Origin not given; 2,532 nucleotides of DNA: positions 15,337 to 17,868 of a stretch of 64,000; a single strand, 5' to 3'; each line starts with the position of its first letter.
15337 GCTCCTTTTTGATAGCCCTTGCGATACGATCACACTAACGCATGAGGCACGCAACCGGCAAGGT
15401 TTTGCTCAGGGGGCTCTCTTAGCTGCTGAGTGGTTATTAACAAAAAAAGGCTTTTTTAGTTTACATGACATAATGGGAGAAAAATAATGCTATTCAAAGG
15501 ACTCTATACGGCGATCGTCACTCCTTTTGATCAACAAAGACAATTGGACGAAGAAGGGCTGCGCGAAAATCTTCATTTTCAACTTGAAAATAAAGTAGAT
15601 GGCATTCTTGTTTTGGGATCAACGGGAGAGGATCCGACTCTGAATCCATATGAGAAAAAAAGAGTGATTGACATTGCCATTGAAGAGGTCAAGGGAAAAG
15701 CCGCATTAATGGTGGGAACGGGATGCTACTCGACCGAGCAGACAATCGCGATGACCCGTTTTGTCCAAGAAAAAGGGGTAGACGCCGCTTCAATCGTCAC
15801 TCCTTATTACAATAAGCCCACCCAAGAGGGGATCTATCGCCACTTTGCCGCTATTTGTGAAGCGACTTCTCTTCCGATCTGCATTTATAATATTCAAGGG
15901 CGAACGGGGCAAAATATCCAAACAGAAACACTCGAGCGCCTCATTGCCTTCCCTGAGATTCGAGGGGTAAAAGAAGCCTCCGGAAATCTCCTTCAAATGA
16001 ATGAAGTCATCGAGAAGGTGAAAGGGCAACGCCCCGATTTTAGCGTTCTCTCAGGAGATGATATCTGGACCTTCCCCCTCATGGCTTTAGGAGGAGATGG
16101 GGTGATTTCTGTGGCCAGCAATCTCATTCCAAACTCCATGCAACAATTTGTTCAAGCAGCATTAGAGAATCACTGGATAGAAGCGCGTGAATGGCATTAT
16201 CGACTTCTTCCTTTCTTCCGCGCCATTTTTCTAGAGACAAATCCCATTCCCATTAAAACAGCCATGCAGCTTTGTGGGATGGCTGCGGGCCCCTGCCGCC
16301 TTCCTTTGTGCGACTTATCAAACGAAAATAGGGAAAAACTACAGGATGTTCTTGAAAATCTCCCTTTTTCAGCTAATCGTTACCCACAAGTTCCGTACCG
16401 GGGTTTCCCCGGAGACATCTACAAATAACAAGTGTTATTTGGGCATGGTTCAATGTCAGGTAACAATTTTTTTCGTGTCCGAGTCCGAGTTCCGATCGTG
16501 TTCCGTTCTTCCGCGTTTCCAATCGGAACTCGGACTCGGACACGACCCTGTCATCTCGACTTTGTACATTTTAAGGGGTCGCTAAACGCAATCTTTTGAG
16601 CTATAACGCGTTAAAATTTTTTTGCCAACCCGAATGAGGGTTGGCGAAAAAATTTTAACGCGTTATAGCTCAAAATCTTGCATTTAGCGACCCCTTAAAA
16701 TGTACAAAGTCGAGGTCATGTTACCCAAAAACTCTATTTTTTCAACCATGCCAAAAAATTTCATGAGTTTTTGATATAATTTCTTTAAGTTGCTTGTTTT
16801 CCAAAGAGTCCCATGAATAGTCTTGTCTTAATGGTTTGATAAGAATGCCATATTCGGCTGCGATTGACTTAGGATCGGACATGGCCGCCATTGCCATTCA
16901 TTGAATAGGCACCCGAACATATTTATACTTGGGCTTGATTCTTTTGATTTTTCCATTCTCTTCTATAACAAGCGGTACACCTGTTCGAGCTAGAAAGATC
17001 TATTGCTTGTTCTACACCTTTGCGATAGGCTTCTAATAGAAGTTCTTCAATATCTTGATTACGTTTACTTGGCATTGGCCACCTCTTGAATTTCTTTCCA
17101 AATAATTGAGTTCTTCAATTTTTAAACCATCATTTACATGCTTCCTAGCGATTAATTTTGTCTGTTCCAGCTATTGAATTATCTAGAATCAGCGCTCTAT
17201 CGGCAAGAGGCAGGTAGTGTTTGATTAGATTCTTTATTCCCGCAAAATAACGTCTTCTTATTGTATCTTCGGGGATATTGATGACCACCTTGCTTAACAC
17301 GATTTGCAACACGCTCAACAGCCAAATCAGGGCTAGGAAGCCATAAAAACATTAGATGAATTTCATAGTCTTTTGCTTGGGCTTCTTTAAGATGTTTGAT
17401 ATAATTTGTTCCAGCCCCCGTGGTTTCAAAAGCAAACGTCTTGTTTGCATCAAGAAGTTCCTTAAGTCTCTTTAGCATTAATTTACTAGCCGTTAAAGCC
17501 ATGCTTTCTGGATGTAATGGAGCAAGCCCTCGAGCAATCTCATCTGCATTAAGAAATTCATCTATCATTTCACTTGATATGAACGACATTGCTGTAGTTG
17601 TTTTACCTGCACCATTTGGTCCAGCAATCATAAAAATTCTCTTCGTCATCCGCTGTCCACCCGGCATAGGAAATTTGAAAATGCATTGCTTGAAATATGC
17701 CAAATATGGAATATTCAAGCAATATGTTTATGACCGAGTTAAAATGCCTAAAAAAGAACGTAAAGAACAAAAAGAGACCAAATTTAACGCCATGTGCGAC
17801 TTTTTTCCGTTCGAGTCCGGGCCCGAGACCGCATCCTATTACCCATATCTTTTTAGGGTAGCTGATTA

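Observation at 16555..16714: Family of about 160-bp perfect-hairpin MITEs (element A) with 7-bp target-site duplications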

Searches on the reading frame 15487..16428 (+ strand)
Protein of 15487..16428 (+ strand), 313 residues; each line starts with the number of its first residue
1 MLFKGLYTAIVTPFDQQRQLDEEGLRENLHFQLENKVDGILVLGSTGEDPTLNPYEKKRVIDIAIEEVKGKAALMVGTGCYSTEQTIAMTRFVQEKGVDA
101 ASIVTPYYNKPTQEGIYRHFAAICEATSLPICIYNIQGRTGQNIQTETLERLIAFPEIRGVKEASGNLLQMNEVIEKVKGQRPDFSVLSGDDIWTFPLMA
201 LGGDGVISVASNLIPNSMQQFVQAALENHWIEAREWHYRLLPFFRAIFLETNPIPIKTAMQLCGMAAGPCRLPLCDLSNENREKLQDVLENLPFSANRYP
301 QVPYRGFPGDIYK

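Call 16: find_encoding_contigs(protein=window:15487-16428:+, flank=3000, max_places=6)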
Protein window:15487-16428:+ (313 aa): 1 contig read that carries it; 1 place shown.
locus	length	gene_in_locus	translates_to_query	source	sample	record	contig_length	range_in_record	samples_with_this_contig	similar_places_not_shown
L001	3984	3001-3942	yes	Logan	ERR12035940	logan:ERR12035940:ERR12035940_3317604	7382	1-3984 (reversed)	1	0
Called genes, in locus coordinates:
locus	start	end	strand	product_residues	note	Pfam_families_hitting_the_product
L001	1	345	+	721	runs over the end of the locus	PF23139:OB_YrrC, PF14520:HHH_5, PF14490:HHH_RecD2, PF13245:AAA_19, PF13604:AAA_30, PF05127:NAT10_TcmA_helicase (weak), PF18335:SH3_13, PF13538:UvrD_C_2, +3 more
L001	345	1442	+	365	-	PF07894:SACK1 (faint), PF11495:TrmB_EBD_N (faint), PF13090:PP_kinase_C (weak), PF13091:PLDc_2, PF00614:PLDc (weak), PF13091:PLDc_2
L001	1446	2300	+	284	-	PF01641:SelR, PF01625:PMSR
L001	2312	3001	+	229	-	PF01113:DapB_N, PF05173:DapB_C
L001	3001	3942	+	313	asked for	PF00701:DHDPS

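Call 100: list_cluster_members(proteins=[P0121, window:15487-16425:+, window:24684-26750:-, window:37441-38988:+])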
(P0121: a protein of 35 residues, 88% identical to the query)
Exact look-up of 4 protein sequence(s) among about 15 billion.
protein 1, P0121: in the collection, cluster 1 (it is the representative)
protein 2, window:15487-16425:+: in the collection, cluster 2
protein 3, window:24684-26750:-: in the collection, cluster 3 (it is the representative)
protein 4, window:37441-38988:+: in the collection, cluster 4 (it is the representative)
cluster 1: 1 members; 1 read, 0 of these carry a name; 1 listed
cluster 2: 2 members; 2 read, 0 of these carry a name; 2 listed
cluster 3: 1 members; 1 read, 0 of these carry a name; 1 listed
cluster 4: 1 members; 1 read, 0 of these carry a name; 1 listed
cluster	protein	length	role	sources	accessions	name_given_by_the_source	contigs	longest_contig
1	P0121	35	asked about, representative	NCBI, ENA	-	-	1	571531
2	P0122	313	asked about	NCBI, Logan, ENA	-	-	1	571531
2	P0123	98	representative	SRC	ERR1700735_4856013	-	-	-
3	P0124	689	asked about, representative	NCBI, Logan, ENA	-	-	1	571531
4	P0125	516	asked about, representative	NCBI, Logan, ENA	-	-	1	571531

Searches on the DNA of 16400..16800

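Call 91: search_rna_families(source=window, start=16400, end=16800, threshold=evalue, max_evalue=1)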
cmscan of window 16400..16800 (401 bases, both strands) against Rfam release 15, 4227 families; matches with E-value up to 1: 12.
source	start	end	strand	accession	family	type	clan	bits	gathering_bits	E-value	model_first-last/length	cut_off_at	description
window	16558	16711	-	RF04128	MIR8562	Gene; miRNA;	-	63.9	211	2.9e-11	1-242/242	no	MIR8562 microRNA precursor family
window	16597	16672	+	RF03664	MIR6288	Gene; miRNA;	-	47.6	74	7.6e-09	1-92/92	no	MIR6288 microRNA precursor family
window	16595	16674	+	RF04156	MIR2670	Gene; miRNA;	-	35.9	117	4.5e-06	1-200/200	no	MIR2670 microRNA precursor family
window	16601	16669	-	RF03362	mir-9436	Gene; miRNA;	-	33.4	80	2.7e-05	1-66/66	no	mir-9436 microRNA precursor family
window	16591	16678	-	RF04127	MIR8007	Gene; miRNA;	-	28.4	195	0.0016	15-210/226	no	MIR8007 microRNA precursor family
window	16608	16661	-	RF03816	MIR6297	Gene; miRNA;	-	27.4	114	0.005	1-107/107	no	MIR6297 microRNA precursor family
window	16609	16660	+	RF04111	MIR6274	Gene; miRNA;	-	23.8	80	0.026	28-79/107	no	MIR6274 microRNA precursor family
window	16604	16761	+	RF00600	SNORA79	Gene; snRNA; snoRNA; HACA-box;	-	23.7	55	0.076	1-143/143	no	Small nucleolar RNA SNORA79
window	16594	16675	+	RF00439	SNORD87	Gene; snRNA; snoRNA; CD-box;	-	21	50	0.13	1-85/85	no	Small nucleolar RNA SNORD87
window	16559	16677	+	RF02792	sRNA162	Gene; antisense;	-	19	78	0.39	1-190/190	no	Archaeal Small RNA 162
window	16605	16660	+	RF03570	mir-8286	Gene; miRNA;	-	17.9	70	0.47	1-56/56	no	mir-8286 microRNA precursor family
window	16487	16568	-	RF02474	GlsR5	Gene; snRNA; snoRNA; CD-box;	-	14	100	0.94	1-89/89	no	Small nucleolar RNA GlsR5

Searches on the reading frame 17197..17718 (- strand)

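Call 25: search_protein_families(library=pfam, proteins=[window:17197-17718:-], max_evalue=0.01)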
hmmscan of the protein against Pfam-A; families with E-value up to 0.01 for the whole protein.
window:17197-17718:- (173 aa): 4 families
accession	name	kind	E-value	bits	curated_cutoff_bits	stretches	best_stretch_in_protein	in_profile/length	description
PF13671.12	AAA_33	-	9.7e-08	32.9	27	1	29-147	2-125/143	AAA domain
PF06414.18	Zeta_toxin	-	4.3e-07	30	22.3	1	25-152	15-153/199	Zeta toxin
PF13476.12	AAA_23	-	0.0011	20.1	27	1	14-41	15-34/201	AAA domain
PF00005.33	ABC_tran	-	0.0021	19.1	25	1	27-137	12-102/137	ABC transporter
